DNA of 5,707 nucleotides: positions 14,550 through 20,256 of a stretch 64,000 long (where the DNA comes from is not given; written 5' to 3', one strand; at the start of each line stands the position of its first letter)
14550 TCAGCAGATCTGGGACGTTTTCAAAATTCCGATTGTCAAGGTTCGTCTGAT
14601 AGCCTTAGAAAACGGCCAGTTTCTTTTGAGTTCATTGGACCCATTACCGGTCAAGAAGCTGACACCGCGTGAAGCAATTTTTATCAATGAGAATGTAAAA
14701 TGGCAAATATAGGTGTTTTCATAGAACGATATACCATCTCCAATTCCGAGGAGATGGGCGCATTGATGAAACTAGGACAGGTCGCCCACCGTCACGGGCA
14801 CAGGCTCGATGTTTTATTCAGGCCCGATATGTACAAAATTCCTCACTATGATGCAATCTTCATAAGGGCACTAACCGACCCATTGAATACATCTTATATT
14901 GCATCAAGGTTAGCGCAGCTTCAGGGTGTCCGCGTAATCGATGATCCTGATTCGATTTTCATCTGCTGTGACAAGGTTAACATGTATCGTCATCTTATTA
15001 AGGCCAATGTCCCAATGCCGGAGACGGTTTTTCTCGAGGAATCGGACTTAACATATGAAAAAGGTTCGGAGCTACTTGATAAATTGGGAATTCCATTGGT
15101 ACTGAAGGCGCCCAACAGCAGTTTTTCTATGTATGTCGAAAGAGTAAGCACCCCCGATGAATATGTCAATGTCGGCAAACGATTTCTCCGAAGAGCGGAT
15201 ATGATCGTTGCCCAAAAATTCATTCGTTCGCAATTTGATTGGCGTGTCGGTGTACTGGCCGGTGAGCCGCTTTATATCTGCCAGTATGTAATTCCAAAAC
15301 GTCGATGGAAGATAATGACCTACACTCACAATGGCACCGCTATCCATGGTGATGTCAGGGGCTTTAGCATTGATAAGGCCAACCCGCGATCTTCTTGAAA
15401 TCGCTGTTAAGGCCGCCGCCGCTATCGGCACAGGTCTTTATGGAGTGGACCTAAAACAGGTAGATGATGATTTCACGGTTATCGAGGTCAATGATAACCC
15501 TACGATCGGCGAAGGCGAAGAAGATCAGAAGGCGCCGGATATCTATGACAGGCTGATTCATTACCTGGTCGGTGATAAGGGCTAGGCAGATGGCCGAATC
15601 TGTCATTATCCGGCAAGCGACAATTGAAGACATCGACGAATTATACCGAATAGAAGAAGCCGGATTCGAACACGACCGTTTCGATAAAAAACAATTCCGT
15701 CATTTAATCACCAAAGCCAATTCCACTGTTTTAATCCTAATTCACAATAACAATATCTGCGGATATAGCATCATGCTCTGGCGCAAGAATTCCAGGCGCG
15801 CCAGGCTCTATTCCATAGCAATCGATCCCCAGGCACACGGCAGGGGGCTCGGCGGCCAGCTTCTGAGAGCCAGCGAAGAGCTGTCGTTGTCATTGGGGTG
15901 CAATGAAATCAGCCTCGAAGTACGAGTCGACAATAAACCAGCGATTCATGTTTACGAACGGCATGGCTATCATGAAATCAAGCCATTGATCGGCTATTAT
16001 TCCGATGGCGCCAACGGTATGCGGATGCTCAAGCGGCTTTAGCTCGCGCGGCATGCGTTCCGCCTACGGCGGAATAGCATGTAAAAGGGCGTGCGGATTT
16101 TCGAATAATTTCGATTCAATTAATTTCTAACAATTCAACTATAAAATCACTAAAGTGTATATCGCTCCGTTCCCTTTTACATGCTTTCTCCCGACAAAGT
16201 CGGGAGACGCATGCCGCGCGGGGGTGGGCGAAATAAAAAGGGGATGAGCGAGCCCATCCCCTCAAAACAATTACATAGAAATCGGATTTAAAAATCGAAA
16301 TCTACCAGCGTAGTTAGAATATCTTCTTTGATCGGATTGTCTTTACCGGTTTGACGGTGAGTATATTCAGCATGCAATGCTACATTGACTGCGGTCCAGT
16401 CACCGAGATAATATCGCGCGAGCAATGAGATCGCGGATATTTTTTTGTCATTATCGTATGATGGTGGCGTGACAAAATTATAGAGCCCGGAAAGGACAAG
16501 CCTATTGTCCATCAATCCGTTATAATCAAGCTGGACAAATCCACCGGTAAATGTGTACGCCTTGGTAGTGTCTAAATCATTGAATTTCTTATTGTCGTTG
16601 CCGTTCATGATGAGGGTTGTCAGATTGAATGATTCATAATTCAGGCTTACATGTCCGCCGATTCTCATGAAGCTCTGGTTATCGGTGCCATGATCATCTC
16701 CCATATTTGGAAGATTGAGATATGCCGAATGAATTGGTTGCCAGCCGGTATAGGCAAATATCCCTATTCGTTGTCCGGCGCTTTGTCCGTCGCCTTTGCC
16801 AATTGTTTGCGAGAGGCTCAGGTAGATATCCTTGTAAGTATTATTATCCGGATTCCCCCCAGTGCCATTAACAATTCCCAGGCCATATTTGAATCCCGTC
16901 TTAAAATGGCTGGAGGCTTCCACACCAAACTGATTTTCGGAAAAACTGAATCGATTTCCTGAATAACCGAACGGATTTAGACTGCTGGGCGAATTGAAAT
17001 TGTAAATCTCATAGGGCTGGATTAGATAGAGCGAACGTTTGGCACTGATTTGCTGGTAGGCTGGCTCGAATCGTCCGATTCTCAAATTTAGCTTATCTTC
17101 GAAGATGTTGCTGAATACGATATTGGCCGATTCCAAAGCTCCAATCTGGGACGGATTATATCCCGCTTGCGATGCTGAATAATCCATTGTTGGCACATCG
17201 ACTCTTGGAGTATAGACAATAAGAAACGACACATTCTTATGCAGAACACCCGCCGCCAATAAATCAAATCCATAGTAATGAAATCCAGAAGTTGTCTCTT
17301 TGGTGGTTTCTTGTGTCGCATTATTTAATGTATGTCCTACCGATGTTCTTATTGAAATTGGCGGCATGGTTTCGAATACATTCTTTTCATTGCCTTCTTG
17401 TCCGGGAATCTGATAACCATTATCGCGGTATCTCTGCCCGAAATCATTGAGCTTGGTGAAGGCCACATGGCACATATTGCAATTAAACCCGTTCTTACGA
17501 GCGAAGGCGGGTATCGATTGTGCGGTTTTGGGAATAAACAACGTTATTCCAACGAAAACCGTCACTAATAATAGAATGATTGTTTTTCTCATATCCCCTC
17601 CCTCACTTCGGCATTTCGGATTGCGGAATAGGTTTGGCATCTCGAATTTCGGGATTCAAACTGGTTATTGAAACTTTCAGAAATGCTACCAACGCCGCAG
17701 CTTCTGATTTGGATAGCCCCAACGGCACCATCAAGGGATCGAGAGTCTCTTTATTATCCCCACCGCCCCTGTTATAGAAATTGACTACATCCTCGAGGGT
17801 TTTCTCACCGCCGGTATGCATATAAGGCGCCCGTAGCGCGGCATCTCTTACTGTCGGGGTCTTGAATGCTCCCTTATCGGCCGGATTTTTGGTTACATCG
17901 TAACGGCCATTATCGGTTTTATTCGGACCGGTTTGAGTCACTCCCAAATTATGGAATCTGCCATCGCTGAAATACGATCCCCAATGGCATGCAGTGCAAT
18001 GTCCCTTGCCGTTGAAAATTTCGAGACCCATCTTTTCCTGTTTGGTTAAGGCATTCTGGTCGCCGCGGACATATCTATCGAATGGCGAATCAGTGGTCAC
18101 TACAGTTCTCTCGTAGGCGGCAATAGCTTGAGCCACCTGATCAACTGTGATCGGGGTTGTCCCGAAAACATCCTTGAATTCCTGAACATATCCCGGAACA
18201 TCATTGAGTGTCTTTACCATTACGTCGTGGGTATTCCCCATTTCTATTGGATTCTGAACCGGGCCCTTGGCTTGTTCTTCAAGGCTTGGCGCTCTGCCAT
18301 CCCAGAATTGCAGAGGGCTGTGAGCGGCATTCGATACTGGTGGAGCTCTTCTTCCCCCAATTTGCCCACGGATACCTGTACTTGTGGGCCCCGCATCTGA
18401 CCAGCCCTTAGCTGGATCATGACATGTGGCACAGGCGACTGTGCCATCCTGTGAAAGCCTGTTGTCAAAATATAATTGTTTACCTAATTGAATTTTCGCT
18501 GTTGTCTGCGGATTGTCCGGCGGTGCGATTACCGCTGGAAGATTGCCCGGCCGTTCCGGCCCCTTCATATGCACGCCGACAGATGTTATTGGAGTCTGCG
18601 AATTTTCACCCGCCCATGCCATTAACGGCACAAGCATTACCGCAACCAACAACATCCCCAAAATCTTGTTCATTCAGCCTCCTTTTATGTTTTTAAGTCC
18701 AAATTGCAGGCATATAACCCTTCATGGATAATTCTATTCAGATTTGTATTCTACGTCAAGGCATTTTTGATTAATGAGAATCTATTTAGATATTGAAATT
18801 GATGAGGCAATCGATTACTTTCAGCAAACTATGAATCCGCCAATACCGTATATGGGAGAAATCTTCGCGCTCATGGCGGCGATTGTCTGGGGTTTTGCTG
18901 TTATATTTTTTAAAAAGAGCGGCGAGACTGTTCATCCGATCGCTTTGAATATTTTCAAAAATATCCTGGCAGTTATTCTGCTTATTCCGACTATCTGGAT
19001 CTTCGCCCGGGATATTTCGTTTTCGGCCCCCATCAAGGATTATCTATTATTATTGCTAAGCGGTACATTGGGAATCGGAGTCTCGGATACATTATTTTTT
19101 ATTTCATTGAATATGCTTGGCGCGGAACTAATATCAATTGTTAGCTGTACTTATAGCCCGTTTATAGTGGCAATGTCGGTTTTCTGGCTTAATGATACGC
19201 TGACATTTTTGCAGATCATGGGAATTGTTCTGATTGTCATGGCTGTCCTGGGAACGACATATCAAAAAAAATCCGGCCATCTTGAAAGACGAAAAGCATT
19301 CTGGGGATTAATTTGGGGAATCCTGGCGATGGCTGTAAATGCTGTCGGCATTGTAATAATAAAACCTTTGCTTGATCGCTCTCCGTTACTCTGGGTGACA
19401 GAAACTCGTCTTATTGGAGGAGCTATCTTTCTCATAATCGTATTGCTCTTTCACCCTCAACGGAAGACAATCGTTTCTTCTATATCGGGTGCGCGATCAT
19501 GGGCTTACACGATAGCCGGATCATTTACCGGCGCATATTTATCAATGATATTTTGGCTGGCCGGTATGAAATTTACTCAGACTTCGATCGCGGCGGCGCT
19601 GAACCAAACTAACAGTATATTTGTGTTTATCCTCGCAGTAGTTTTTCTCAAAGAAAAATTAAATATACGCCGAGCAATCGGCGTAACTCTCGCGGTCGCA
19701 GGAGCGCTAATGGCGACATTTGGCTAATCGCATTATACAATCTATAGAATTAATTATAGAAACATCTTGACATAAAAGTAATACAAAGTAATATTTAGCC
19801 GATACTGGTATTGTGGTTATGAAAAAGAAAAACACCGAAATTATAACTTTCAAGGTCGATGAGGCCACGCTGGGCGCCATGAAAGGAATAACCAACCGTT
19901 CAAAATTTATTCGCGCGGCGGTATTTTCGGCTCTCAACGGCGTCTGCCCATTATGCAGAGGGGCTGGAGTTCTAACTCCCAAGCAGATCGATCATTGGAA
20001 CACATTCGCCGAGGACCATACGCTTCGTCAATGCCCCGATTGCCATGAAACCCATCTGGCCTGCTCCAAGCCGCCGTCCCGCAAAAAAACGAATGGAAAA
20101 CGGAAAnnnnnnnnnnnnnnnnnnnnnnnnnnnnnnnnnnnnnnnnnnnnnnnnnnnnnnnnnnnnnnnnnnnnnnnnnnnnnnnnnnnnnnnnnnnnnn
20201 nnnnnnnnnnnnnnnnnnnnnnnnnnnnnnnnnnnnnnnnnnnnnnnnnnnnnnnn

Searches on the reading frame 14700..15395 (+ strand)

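Call 18: search_protein_families(library=pfam, proteins=[window:14700-15395:+], max_evalue=0.01)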
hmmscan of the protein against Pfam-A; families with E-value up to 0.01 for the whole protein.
window:14700-15395:+ (232 aa): 1 family
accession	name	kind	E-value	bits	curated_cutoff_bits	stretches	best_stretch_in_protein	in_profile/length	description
PF08443.16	RimK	-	0.0083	16.2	21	0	91-178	3-85/188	RimK-like ATP-grasp domain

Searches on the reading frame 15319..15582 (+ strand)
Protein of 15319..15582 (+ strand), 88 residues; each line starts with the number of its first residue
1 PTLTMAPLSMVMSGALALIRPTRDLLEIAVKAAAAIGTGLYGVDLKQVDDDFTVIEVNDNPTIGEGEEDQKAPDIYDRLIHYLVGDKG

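Call 18: search_protein_families(library=pfam, proteins=[window:15319-15582:+], max_evalue=0.01)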
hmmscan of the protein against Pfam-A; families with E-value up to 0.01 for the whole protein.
window:15319-15582:+ (88 aa): 2 families
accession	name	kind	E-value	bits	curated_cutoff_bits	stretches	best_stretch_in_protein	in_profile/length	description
PF08443.16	RimK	-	3.3e-06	27.3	21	1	23-82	129-187/188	RimK-like ATP-grasp domain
PF02655.19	ATP-grasp_3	-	0.0094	16.5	23.2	0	18-59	110-155/160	ATP-grasp domain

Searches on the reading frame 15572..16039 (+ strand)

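Call 18: search_protein_families(library=pfam, proteins=[window:15572-16039:+], max_evalue=0.01)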
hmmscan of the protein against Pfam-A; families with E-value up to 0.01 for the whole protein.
window:15572-16039:+ (156 aa): 7 families
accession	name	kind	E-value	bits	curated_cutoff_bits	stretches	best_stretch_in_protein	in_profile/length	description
PF00583.31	Acetyltransf_1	-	3.9e-19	69.5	20.7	1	23-133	3-116/116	Acetyltransferase (GNAT) family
PF13508.13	Acetyltransf_7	-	5.7e-13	49.5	27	1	50-135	2-84/84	Acetyltransferase (GNAT) domain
PF13673.13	Acetyltransf_10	-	5.9e-12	46.1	23.6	1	30-139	11-113/128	Acetyltransferase (GNAT) domain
PF08445.16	FR47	-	3.3e-08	33.9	22.1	1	69-136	14-80/86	FR47-like protein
PF13302.13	Acetyltransf_3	-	1.1e-05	26.6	25.4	1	11-133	2-137/138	Acetyltransferase (GNAT) domain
PF13523.12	Acetyltransf_8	-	0.00025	21.1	27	1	85-137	88-141/145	Acetyltransferase (GNAT) domain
PF13527.13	Acetyltransf_9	-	0.0087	16.5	25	0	13-101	2-97/127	Acetyltransferase (GNAT) domain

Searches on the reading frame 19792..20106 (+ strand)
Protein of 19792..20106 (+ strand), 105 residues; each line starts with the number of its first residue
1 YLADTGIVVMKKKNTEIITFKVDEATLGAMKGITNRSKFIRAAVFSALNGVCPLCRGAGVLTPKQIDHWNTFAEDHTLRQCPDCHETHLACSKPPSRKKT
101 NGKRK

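Call 29: search_protein_families(library=pfam, proteins=[window:19792-20106:+], max_evalue=0.01)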
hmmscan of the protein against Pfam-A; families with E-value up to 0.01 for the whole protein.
window:19792-20106:+ (105 aa): 1 family
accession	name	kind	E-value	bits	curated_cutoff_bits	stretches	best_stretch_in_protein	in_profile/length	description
PF24042.1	DUF7351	-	0.0075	16.5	31.2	0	38-58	55-75/177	Domain of unknown function (DUF7351)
